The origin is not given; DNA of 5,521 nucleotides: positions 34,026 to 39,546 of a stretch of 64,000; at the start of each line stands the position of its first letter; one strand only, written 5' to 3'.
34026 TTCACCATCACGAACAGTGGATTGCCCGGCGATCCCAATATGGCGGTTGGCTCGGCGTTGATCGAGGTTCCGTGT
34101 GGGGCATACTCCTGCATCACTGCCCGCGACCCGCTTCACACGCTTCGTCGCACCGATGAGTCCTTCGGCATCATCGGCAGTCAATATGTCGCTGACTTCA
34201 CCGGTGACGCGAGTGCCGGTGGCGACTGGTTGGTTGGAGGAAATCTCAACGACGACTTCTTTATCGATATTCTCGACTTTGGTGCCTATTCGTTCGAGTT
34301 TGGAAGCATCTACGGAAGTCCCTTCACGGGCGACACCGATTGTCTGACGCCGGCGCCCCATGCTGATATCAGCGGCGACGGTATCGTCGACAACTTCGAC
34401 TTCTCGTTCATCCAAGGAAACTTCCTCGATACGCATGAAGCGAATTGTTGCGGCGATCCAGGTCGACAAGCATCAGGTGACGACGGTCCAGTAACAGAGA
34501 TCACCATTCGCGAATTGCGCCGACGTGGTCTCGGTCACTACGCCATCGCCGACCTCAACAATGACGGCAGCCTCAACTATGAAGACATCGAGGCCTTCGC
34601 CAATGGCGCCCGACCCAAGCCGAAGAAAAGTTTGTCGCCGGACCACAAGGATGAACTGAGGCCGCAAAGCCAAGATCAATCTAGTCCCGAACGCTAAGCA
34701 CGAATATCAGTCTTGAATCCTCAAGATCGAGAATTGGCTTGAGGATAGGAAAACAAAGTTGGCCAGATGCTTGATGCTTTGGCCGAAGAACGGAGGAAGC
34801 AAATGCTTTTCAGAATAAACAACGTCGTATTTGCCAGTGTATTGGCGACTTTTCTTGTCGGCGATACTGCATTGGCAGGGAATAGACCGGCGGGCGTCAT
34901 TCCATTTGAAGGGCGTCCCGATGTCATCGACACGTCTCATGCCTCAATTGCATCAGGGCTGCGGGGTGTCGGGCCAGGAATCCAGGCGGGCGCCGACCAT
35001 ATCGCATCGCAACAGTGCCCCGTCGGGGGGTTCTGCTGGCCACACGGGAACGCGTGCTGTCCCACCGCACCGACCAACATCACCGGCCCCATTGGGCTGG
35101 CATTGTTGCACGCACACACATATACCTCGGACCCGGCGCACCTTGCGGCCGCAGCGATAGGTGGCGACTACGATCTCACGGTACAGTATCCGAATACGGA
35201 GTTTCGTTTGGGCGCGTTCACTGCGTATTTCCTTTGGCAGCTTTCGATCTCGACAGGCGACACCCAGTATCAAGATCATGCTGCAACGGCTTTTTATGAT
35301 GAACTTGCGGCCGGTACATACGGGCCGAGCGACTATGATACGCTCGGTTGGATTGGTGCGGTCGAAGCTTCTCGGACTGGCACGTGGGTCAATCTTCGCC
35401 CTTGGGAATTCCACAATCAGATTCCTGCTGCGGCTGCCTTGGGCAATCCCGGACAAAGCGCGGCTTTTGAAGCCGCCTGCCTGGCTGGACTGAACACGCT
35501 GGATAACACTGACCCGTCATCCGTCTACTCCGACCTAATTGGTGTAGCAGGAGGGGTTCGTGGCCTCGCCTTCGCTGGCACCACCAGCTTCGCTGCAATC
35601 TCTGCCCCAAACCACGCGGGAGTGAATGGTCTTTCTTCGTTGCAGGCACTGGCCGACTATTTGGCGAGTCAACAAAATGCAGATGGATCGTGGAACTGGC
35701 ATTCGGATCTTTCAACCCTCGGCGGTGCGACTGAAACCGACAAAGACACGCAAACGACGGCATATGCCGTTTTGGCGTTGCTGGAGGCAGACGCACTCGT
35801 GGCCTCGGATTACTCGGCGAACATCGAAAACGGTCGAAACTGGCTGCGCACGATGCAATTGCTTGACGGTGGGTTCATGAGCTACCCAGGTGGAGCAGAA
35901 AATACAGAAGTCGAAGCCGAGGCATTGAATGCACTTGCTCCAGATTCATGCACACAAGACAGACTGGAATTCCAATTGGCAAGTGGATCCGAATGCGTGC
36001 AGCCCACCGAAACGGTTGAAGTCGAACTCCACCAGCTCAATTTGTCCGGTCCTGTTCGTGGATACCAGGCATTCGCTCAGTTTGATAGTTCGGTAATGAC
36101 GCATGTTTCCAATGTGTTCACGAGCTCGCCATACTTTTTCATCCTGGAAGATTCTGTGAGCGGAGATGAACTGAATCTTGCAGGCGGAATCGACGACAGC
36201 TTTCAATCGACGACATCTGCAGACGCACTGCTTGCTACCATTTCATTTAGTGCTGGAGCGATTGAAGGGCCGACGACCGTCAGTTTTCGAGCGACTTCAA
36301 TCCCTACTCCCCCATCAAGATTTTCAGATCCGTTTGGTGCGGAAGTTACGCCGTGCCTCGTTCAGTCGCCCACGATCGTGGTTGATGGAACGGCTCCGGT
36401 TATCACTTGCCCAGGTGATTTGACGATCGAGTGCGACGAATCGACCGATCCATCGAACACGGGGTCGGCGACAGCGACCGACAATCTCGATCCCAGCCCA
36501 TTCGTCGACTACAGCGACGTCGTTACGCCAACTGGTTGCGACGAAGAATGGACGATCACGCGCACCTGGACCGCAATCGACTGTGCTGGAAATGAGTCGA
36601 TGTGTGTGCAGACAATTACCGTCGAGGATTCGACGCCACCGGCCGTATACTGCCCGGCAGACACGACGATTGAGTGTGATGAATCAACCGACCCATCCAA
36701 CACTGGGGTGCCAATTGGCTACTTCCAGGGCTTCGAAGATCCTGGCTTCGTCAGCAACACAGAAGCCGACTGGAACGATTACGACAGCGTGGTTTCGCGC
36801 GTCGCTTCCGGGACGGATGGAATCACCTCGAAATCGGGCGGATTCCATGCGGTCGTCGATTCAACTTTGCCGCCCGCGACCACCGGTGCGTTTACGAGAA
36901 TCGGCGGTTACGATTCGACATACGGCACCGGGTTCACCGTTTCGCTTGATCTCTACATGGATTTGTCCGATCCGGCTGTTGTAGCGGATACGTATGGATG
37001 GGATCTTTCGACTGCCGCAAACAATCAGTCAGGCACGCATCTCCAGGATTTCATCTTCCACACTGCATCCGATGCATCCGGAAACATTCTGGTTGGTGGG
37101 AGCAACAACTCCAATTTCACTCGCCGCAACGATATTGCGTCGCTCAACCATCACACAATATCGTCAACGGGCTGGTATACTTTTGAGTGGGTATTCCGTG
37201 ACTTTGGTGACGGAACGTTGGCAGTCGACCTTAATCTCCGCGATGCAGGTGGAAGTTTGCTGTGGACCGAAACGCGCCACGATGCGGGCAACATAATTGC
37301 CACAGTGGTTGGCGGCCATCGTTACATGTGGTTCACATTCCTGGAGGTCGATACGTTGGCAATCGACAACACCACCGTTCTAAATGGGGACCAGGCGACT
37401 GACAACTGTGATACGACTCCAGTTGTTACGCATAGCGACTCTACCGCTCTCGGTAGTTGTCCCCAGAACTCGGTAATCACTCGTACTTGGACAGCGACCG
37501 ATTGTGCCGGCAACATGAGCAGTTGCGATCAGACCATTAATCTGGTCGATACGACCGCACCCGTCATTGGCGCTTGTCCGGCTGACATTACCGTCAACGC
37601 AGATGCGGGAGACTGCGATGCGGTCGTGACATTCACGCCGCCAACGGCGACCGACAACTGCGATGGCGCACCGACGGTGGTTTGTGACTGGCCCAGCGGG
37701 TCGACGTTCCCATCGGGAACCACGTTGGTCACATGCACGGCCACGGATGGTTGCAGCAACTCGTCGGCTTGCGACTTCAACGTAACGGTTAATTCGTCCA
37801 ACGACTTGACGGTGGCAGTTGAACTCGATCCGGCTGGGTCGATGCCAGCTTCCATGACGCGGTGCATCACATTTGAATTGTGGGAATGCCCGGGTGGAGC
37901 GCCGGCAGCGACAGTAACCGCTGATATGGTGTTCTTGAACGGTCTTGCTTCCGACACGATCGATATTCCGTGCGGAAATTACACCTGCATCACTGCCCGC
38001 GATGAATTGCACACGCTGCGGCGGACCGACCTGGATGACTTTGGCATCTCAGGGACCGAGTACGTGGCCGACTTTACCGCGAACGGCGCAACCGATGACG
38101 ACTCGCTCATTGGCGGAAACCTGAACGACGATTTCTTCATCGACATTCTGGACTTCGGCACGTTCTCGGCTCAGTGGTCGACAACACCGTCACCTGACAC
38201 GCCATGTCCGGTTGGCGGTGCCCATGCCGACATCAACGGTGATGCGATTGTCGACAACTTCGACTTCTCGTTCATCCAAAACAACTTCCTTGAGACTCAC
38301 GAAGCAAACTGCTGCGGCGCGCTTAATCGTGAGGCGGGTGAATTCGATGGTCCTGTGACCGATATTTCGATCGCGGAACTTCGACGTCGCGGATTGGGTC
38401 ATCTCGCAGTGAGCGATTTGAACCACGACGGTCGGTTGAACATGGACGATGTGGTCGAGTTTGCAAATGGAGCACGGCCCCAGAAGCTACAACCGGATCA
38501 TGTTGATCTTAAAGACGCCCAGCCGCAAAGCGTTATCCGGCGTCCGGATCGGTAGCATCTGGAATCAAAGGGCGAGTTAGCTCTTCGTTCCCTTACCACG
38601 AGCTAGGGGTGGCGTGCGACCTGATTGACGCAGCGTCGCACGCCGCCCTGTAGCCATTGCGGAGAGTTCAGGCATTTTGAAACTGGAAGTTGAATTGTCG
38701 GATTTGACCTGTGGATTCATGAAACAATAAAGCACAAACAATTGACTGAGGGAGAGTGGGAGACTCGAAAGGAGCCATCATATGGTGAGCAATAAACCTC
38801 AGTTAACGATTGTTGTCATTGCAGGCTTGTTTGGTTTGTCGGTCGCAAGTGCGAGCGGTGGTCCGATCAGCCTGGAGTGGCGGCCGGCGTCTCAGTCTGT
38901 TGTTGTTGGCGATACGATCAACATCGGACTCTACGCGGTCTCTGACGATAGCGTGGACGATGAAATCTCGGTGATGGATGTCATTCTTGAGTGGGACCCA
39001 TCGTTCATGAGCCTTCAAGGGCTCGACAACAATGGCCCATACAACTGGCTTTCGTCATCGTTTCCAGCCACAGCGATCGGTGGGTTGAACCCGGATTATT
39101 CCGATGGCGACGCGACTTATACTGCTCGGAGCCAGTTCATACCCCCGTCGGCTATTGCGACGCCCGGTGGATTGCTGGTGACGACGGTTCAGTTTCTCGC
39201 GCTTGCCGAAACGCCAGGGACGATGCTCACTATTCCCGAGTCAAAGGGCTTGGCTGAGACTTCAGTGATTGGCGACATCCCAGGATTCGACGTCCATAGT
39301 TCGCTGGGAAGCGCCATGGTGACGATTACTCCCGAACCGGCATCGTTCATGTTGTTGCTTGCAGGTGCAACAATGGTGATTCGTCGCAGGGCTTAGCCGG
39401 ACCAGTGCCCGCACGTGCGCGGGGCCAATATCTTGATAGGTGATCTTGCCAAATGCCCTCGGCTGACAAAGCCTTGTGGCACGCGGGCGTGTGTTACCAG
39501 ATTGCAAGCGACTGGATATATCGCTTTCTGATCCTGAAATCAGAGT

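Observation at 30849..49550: Same-strand island of six secreted proteins combining cohesin-like and dockerin-like modules: candidate non-cellulosomal surface-assembly system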

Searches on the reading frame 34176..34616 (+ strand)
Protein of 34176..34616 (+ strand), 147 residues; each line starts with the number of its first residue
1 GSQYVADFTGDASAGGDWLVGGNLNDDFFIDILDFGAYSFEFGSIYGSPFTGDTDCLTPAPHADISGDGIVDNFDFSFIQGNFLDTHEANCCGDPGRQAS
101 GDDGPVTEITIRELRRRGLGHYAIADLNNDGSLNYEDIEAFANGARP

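Call 68: search_solved_structures(query=A6, max_evalue=1, show_alignments=2)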
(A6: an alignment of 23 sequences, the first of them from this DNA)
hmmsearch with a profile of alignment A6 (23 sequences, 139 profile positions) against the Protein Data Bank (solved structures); distinct sequences matched with E-value up to 1: 166 (the best 60 are shown).
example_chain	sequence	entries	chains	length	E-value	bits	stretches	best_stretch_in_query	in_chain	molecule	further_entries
8x39_A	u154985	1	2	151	0.0024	21.1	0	15-73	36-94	Serine protease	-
8x3a_A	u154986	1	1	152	0.0028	20.9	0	15-73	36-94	Serine protease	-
5nrm_B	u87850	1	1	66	0.0037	20.5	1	7-35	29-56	DocCel5: Type I dockerin repeat domain from A. cellulolyticus family 5 endoglucanase WP_01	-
5nrk_B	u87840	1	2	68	0.0038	20.4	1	7-35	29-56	DocCel5: Type I dockerin repeat domain from A. cellulolyticus family 5 endoglucanase WP_01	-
2jnx_A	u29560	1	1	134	0.015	18.5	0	57-129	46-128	Calcium binding protein 2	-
1jfj_A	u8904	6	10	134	0.015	18.5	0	117-136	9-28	CALCIUM-BINDING PROTEIN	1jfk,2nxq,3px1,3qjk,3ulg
6kg9_A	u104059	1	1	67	0.016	18.4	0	115-133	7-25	And cellulose-binding endoglucanase family 9 CelL ortholog dockerin domain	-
2y3n_B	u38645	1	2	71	0.017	18.3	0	116-134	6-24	CELLULOSOMAL FAMILY-48 PROCESSIVE GLYCOSIDE HYDROLASE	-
2m7n_A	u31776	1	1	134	0.019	18.1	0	117-136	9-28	Calcium-binding protein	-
6kgc_B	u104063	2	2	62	0.031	17.5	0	115-133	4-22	And cellulose-binding endoglucanase family 9 CelL ortholog dockerin domain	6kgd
2rrt_A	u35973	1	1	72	0.032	17.4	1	46-71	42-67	Calmodulin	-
6kge_D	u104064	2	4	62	0.033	17.4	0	115-133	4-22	And cellulose-binding endoglucanase family 9 CelL ortholog dockerin domain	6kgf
3ul4_B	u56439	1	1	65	0.037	17.2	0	112-130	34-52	Cellulosome enzyme, dockerin type I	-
4nqg_A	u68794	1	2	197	0.037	17.2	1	38-87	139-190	Mitrocomin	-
5i0i_E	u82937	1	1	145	0.039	17.2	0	48-70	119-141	Calmodulin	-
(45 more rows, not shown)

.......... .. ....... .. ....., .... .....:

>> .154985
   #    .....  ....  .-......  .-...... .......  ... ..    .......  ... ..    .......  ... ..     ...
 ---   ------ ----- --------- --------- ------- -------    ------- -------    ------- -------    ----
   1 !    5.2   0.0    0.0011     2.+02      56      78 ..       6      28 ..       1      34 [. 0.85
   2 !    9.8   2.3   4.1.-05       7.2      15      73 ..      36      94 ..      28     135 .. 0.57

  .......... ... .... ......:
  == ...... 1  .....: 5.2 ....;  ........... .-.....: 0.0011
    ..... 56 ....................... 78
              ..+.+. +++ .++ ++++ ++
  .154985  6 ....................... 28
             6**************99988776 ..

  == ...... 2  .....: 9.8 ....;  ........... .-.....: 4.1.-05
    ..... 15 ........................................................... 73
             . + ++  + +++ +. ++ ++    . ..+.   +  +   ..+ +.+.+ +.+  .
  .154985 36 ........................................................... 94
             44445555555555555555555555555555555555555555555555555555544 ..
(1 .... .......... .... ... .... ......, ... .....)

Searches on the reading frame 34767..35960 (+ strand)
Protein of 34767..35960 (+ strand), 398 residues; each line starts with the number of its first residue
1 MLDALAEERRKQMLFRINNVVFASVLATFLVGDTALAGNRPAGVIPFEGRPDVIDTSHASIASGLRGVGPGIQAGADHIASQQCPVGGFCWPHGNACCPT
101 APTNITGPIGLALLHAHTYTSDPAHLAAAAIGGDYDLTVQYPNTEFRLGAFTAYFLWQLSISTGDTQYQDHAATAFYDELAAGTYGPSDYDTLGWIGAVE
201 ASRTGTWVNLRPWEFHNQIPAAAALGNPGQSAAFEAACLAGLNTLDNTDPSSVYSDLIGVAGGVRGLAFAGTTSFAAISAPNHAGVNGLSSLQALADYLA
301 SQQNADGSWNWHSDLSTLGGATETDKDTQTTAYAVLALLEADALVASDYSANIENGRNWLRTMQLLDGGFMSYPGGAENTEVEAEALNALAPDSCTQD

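Call 56: search_solved_structures(query=window:34767-35960:+, max_evalue=1)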
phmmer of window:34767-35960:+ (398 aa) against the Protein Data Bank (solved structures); distinct sequences matched with E-value up to 1: 1.
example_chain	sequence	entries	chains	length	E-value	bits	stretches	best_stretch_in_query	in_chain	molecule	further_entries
9buh_2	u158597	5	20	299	0.1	15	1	59-178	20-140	Ubiquinol-cytochrome c reductase, Rieske iron-sulfur polypeptide 1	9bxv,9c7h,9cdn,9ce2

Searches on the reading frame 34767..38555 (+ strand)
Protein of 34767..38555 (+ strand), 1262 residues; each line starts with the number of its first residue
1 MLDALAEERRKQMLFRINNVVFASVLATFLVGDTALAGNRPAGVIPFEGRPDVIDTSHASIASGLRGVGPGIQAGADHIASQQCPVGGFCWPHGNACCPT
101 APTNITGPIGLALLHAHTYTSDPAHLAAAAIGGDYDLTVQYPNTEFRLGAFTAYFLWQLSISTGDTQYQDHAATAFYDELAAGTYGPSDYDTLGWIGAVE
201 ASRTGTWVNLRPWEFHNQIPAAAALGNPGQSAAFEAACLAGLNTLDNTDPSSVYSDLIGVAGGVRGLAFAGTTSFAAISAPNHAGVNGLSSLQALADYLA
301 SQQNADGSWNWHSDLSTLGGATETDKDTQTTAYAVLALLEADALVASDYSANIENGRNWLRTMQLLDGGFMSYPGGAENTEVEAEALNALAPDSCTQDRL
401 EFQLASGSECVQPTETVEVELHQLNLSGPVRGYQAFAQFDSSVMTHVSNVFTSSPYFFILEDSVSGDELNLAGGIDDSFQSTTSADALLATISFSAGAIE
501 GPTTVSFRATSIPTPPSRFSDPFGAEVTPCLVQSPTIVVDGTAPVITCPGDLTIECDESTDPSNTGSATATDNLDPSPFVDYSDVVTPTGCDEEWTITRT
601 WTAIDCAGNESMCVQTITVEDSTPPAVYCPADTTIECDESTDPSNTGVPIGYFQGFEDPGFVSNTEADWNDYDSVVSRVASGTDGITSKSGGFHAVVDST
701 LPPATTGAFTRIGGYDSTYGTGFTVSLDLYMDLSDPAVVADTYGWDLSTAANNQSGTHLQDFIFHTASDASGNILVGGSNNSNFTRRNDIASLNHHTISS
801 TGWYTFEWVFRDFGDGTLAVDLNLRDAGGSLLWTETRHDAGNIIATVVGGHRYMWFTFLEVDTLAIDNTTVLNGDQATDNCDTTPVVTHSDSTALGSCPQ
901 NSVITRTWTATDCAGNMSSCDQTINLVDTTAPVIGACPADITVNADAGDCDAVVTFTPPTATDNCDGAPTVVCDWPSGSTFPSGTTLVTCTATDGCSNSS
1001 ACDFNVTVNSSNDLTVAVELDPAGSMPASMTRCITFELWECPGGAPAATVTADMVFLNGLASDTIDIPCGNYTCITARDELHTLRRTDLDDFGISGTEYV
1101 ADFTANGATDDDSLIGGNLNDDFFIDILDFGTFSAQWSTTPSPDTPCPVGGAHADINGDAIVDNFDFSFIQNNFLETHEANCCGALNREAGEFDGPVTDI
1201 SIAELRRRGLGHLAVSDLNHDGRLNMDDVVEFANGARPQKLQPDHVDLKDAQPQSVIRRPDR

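Call 4: search_protein_families(library=pfam, proteins=[window:34767-38555:+], max_evalue=0.1)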
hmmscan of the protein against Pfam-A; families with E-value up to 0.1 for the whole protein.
window:34767-38555:+ (1262 aa): 7 families
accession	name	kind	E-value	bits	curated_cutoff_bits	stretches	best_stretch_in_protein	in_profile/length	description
PF02494.22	HYR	-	4e-13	49.9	21.7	1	927-1008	1-81/81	HYR domain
PF23237.1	HYR_4C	-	5.7e-08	33.3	27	2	875-925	23-72/73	HYR-like domain with 4 cysteines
PF00404.24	Dockerin_1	-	6.8e-05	23.4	22.9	1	1119-1174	4-56/57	Dockerin type I domain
PF07678.20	TED_complement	-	0.0056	16.3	22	1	290-362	114-188/312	A-macroglobulin TED domain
PF13243.12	SQHop_cyclase_C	-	0.0066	16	26.1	1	291-370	208-284/319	Squalene-hopene cyclase C-terminal domain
PF13249.12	SQHop_cyclase_N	-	0.0069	16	26.2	0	292-314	47-69/291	Squalene-hopene cyclase N-terminal domain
PF00432.27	Prenyltrans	-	0.051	13.4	26.5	1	293-376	102-173/304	Prenyltransferase alpha-alpha toroid domain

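Call 5: search_protein_families(library=ncbifam, proteins=[window:34767-38555:+], max_evalue=0.1)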
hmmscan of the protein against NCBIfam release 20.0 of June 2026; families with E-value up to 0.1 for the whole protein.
window:34767-38555:+ (1262 aa): 4 families
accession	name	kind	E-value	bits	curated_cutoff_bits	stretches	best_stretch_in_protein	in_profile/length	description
NF053823.1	SCO2321_fam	equivalog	2.4e-07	30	300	1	296-393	69-161/405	SCO2321 family membrane protein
TIGR03463.1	osq_cycl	subfamily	6.8e-06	24.6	851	1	263-370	498-602/634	2,3-oxidosqualene cyclase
TIGR01787.1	squalene_cyclas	subfamily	0.0066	15.1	322.7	1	277-371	496-588/622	squalene/oxidosqualene cyclases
TIGR01507.1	hopene_cyclase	equivalog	0.015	13.7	431.1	1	291-370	523-600/640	squalene--hopene cyclase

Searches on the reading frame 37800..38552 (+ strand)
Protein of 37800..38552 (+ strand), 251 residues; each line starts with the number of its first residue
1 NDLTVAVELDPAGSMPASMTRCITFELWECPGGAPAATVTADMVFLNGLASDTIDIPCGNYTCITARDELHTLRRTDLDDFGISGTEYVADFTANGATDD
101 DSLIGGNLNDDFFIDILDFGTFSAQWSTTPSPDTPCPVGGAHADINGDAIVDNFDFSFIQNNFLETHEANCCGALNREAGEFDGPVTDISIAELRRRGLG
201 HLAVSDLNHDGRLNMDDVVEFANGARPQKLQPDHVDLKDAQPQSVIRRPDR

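Call 55: search_protein_families(library=pfam, proteins=[window:37800-38552:+], max_evalue=10)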
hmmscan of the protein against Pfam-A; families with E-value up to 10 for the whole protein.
seq(251 aa): 2 families
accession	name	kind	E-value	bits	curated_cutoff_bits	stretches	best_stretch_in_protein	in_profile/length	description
PF00404.24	Dockerin_1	-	2.2e-06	28.2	22.9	1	108-163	4-56/57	Dockerin type I domain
PF13499.12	EF-hand_7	-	0.035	14.9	30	1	206-236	12-43/67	EF-hand domain pair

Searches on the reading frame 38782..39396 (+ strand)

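Call 4: search_protein_families(library=pfam, proteins=[window:38782-39396:+], max_evalue=0.1)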
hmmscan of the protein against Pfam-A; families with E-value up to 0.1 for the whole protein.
window:38782-39396:+ (204 aa): 1 family
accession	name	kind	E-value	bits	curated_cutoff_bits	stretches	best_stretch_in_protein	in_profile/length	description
PF07589.16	PEP-CTERM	-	0.016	15.8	20.7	1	183-203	2-24/24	PEP-CTERM motif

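Call 5: search_protein_families(library=ncbifam, proteins=[window:38782-39396:+], max_evalue=0.1)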
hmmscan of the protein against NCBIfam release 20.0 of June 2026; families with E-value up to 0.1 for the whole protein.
window:38782-39396:+ (204 aa): 3 families
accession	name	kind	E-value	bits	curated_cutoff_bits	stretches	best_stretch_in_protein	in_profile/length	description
TIGR02595.1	PEP_CTERM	domain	0.021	15.7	16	1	183-203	1-21/24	PEP-CTERM sorting domain-containing protein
NF038120.1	PEP_CTERM_QFxxD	subfamily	0.097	12.5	80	0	182-203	192-213/215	NF038120 family PEP-CTERM protein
NF058582.1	Microco_LAVTG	domain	0.098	12.8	27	1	188-203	17-32/34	LAVTG motif-containing sortase-dependent surface protein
